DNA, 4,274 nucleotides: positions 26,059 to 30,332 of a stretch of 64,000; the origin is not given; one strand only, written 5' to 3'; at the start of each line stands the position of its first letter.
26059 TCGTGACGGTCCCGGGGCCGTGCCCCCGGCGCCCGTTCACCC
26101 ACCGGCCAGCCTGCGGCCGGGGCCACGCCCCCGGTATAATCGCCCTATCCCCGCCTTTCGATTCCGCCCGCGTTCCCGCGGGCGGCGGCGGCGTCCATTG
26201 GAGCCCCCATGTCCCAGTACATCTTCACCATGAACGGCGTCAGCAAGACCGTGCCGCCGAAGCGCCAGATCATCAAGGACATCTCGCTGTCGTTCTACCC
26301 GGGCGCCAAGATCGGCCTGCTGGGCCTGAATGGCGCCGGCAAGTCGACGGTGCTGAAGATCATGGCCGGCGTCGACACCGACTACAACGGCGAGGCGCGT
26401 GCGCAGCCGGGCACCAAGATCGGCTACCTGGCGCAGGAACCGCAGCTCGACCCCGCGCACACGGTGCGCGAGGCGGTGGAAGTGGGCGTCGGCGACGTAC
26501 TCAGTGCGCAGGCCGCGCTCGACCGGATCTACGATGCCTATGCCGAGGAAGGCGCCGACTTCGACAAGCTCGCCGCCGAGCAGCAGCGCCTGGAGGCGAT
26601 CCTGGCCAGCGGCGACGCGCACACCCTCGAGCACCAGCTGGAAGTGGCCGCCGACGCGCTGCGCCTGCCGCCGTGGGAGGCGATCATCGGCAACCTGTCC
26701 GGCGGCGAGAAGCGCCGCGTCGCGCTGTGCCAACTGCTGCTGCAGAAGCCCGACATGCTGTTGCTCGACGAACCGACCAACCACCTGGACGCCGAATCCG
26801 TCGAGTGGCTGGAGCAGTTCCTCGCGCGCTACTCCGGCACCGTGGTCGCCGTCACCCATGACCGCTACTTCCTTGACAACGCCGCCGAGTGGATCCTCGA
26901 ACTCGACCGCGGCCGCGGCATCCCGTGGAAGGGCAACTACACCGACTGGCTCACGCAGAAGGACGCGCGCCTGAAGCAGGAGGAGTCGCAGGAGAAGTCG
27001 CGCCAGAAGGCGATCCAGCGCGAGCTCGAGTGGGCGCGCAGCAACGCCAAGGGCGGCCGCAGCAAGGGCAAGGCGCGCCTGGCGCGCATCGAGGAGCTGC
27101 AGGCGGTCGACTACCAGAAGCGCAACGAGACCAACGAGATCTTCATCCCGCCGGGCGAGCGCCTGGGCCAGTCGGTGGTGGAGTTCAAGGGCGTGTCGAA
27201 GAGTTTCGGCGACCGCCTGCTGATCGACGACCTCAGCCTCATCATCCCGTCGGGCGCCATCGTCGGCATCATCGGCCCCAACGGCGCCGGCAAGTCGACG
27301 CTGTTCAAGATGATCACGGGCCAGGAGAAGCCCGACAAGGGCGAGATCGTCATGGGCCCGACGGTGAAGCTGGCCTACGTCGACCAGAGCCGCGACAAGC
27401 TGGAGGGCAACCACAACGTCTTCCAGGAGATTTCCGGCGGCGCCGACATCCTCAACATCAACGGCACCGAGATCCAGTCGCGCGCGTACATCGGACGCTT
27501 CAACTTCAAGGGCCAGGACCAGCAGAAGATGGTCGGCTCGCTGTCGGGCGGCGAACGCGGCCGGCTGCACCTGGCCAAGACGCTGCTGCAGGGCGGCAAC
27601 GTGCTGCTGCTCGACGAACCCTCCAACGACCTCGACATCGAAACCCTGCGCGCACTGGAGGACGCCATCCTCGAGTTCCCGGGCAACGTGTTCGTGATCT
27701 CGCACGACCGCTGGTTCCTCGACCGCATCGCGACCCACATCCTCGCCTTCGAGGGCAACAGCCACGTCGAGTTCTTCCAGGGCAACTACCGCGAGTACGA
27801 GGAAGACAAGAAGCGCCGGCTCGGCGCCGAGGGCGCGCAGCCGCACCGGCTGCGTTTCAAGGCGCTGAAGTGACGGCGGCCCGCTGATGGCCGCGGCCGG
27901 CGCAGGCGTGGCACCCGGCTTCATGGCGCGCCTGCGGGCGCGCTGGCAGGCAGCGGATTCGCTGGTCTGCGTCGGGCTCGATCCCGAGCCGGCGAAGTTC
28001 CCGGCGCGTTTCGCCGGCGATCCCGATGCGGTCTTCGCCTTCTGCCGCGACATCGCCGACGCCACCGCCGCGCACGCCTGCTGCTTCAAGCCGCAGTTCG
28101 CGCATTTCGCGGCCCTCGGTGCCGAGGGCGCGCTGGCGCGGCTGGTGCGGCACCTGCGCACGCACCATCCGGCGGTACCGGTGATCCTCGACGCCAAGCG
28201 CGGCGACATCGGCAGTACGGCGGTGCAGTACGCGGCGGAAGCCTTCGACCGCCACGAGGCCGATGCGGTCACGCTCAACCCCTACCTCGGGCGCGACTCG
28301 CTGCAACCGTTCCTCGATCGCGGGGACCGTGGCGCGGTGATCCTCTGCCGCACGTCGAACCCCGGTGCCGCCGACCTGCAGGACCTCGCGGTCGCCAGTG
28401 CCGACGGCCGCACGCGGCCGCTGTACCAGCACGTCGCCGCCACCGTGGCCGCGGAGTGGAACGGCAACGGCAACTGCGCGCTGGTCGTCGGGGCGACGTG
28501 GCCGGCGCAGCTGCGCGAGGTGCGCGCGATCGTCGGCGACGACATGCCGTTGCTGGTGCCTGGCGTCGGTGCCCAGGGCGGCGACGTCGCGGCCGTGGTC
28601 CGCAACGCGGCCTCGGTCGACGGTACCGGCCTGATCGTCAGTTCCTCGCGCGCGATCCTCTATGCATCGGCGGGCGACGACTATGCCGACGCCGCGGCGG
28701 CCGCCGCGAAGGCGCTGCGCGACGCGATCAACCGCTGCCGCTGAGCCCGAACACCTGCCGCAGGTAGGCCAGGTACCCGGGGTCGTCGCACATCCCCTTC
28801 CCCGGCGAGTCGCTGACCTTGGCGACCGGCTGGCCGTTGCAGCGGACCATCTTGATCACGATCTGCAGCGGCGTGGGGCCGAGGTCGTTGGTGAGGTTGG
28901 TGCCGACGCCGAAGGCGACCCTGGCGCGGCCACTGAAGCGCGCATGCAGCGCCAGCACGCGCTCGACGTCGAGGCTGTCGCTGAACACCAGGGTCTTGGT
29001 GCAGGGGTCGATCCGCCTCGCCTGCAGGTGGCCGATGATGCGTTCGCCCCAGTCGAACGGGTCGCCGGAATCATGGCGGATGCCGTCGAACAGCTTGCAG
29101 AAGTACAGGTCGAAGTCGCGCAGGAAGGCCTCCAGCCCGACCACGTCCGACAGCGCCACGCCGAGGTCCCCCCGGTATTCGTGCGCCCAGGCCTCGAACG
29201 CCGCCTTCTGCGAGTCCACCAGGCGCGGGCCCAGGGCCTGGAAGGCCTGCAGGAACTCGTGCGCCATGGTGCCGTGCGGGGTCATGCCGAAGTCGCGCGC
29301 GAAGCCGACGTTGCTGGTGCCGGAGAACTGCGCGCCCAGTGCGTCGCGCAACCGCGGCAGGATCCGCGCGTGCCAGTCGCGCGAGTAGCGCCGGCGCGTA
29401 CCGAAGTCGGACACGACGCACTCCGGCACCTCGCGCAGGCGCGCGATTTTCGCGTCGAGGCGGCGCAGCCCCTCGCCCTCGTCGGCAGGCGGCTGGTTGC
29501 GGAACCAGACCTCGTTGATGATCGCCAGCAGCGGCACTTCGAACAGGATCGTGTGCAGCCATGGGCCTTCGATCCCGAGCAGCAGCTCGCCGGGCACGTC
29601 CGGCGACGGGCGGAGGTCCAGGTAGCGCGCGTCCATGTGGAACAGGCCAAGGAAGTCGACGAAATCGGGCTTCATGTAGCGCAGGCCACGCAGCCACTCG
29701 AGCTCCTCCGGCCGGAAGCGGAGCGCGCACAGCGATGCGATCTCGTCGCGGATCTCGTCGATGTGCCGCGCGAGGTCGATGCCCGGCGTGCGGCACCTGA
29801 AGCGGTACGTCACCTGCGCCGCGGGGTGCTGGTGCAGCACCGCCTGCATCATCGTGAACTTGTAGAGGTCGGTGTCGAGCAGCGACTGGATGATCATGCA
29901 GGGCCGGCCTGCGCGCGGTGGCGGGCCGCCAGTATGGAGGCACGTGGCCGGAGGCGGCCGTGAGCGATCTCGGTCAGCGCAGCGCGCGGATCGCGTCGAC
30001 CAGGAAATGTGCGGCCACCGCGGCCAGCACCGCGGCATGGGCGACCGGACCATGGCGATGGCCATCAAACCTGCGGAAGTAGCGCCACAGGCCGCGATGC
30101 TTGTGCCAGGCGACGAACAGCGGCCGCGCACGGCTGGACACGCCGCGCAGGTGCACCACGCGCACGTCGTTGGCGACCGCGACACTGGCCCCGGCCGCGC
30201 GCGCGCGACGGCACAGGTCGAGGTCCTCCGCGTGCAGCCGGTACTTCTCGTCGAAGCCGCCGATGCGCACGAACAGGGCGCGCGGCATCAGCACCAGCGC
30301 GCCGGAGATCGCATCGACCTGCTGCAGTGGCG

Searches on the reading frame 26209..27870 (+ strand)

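Call 62: search_protein_families(library=pfam, proteins=[window:26209-27870:+], max_evalue=0.00001)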
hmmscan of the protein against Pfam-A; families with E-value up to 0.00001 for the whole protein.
window:26209-27870:+ (554 aa): 5 families
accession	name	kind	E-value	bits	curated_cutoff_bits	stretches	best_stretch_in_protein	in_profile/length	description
PF00005.33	ABC_tran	-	1.9e-55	187.6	25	2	23-191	2-137/137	ABC transporter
PF13304.12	AAA_21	-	1.7e-14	55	27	0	162-223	237-304/304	AAA domain, putative AbiEii toxin, Type IV TA system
PF12848.13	ABC_tran_Xtn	-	1.1e-12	48.3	25.9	1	230-306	1-79/85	ABC transporter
PF02463.25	SMC_N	-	1.6e-09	38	40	0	100-227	95-207/220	RecF/RecN/SMC N terminal domain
PF13476.12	AAA_23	-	1.5e-06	29.5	27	0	348-370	18-40/201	AAA domain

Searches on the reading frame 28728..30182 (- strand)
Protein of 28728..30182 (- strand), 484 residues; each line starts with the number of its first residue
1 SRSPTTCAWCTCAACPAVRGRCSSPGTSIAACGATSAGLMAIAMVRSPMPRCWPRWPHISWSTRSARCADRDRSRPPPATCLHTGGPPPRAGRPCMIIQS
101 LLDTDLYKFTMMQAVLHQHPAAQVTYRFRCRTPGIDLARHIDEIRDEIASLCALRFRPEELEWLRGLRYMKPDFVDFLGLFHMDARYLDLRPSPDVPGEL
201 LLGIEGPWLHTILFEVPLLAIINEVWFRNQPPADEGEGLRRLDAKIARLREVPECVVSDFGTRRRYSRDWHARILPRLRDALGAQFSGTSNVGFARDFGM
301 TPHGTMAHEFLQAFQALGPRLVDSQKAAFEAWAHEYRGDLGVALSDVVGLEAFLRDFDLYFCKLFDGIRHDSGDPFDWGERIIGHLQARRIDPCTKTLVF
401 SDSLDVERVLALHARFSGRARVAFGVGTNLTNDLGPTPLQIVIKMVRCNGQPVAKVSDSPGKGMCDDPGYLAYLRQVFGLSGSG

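Call 62: search_protein_families(library=pfam, proteins=[window:28728-30182:-], max_evalue=0.00001)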
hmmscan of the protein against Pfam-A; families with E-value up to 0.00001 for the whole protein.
window:28728-30182:- (484 aa): 2 families
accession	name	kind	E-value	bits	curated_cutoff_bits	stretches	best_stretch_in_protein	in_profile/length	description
PF04095.22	NAPRTase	-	1.1e-70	238.6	20.8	1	257-480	3-237/239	Nicotinate phosphoribosyltransferase (NAPRTase) family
PF17767.7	NAPRTase_N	-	6.7e-36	123.8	32.6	1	102-223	1-125/125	Nicotinate phosphoribosyltransferase (NAPRTase) N-terminal domain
